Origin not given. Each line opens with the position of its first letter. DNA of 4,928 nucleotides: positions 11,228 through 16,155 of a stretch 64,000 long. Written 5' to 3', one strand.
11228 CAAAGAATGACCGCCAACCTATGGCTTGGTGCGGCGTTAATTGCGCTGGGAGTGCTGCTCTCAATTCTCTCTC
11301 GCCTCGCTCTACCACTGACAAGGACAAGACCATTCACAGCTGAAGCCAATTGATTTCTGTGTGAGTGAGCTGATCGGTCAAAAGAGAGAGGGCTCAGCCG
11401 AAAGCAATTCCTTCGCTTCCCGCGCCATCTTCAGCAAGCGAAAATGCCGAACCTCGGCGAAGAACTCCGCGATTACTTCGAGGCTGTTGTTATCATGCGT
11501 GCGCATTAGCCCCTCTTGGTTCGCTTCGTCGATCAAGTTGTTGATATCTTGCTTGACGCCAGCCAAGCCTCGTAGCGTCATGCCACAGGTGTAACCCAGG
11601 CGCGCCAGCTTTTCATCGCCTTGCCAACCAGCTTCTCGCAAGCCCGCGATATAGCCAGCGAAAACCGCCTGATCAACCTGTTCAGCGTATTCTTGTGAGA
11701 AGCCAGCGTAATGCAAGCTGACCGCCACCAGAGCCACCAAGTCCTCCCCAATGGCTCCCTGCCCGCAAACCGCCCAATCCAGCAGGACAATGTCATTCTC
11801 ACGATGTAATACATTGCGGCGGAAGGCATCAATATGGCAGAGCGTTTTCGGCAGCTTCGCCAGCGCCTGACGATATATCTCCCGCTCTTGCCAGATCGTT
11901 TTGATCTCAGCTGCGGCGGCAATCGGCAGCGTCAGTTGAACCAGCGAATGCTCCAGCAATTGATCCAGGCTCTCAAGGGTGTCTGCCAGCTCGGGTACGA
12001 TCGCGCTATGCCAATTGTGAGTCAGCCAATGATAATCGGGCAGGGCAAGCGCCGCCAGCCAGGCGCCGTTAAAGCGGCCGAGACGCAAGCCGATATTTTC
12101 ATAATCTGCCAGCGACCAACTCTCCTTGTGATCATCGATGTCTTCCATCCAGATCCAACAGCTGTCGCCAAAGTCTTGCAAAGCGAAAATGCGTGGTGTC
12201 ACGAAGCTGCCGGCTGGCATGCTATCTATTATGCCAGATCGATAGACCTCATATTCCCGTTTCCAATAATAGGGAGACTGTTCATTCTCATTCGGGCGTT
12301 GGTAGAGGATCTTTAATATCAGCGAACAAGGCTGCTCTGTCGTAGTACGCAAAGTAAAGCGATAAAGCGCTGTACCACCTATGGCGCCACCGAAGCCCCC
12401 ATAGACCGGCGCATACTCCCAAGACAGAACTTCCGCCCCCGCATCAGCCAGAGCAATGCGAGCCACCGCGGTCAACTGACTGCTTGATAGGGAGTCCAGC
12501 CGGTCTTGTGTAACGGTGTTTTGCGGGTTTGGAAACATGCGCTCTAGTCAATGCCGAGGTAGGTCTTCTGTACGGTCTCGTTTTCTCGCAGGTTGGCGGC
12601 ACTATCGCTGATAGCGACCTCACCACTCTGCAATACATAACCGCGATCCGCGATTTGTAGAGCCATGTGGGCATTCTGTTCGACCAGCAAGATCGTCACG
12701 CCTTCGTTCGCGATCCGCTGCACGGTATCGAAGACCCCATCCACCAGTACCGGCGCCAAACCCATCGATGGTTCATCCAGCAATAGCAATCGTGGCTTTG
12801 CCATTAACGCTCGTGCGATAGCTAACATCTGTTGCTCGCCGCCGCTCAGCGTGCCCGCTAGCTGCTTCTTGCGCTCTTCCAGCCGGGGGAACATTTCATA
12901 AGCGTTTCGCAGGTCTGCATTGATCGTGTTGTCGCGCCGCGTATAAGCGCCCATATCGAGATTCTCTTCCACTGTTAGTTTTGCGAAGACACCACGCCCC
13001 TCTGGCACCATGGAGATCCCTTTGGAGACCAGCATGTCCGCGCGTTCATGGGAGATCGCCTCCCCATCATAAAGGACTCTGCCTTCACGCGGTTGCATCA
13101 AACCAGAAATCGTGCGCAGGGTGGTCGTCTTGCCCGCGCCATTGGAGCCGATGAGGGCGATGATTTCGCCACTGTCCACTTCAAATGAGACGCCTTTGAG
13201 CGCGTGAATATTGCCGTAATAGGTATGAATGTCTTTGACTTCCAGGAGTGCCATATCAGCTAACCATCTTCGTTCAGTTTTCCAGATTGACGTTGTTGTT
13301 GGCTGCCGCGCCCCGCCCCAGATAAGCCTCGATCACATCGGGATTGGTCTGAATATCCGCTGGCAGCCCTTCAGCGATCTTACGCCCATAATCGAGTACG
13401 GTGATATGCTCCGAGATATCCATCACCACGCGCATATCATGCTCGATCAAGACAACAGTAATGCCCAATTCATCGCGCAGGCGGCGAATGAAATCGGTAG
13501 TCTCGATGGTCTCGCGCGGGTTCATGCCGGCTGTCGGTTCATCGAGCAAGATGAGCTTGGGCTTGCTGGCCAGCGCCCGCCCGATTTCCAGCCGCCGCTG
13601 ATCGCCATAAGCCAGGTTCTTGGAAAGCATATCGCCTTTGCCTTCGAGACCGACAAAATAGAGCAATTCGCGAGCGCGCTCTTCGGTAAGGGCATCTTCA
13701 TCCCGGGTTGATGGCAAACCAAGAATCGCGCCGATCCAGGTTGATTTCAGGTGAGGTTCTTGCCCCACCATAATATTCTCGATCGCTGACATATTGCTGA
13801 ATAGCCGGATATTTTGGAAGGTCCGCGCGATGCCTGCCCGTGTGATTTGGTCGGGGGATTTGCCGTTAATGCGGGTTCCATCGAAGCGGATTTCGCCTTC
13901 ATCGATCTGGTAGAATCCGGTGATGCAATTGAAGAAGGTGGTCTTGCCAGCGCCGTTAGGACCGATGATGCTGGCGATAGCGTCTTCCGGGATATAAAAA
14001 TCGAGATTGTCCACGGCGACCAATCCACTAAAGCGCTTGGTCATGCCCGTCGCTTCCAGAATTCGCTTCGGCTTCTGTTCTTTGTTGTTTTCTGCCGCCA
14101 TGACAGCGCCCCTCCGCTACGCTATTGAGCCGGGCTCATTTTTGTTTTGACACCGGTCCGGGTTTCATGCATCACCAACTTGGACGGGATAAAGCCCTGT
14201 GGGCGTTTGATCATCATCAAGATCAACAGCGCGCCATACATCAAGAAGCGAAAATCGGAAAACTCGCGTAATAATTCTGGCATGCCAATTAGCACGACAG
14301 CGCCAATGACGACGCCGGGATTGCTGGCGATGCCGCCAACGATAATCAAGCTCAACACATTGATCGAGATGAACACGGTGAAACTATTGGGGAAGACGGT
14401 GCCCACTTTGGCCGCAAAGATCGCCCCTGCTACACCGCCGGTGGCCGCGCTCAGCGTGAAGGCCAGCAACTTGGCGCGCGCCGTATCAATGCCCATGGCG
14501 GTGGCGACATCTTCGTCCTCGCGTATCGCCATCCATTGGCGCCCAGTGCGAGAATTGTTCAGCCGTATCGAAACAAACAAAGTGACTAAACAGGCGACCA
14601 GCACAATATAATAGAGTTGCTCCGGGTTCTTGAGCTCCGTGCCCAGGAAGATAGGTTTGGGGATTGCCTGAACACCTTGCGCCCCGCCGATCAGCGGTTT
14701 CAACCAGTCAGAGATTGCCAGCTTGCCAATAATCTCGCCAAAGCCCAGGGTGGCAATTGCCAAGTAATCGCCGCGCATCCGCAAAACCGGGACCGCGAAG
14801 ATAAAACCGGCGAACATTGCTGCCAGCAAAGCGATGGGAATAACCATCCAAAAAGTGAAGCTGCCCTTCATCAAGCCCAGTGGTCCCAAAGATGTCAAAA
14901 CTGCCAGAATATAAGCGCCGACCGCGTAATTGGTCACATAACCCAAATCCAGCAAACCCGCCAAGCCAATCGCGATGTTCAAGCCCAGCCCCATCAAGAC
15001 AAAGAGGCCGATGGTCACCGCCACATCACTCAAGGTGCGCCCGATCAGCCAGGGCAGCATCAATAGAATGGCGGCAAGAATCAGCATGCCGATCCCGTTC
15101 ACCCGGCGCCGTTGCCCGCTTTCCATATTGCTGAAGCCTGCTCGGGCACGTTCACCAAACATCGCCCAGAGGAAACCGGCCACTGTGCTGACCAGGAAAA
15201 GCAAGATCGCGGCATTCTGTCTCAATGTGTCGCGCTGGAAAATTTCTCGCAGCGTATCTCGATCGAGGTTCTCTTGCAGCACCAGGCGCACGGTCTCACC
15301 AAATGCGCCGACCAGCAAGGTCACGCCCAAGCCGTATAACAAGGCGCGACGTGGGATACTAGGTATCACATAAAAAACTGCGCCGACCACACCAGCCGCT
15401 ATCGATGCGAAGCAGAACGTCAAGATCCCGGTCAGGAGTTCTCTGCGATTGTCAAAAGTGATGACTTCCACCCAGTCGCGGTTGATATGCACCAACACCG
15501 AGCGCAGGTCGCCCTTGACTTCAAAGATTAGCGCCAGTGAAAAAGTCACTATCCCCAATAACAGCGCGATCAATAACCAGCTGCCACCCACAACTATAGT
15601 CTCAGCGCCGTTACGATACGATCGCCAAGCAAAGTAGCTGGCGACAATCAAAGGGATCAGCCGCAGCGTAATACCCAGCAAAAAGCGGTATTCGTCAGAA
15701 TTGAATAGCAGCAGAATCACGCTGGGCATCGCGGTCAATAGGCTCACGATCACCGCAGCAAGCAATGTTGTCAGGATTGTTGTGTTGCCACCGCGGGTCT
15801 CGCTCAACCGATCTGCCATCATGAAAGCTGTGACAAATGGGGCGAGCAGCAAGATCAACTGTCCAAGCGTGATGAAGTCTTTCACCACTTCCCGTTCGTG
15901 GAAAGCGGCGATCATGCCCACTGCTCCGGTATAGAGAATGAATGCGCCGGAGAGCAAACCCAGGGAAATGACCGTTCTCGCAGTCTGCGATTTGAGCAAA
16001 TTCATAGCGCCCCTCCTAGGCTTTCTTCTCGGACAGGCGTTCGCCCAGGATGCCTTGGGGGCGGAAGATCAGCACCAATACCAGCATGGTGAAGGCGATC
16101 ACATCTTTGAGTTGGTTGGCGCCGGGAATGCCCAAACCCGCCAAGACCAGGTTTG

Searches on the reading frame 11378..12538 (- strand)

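Call 88: search_protein_families(library=pfam, proteins=[window:11378-12538:-], max_evalue=0.00001)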
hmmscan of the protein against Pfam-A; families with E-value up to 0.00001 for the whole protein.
window:11378-12538:- (386 aa): 1 family
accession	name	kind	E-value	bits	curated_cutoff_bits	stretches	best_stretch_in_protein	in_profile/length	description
PF01636.29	APH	-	1.1e-09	38.8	23.2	1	113-301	54-234/239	Phosphotransferase enzyme family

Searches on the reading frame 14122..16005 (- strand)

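Call 88: search_protein_families(library=pfam, proteins=[window:14122-16005:-], max_evalue=0.00001)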
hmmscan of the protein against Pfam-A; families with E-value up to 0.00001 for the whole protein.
window:14122-16005:- (627 aa): 1 family
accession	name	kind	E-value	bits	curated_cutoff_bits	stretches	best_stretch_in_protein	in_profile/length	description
PF02653.21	BPD_transp_2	-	3.5e-43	148.1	26.8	1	325-598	2-269/269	Branched-chain amino acid transport system / permease component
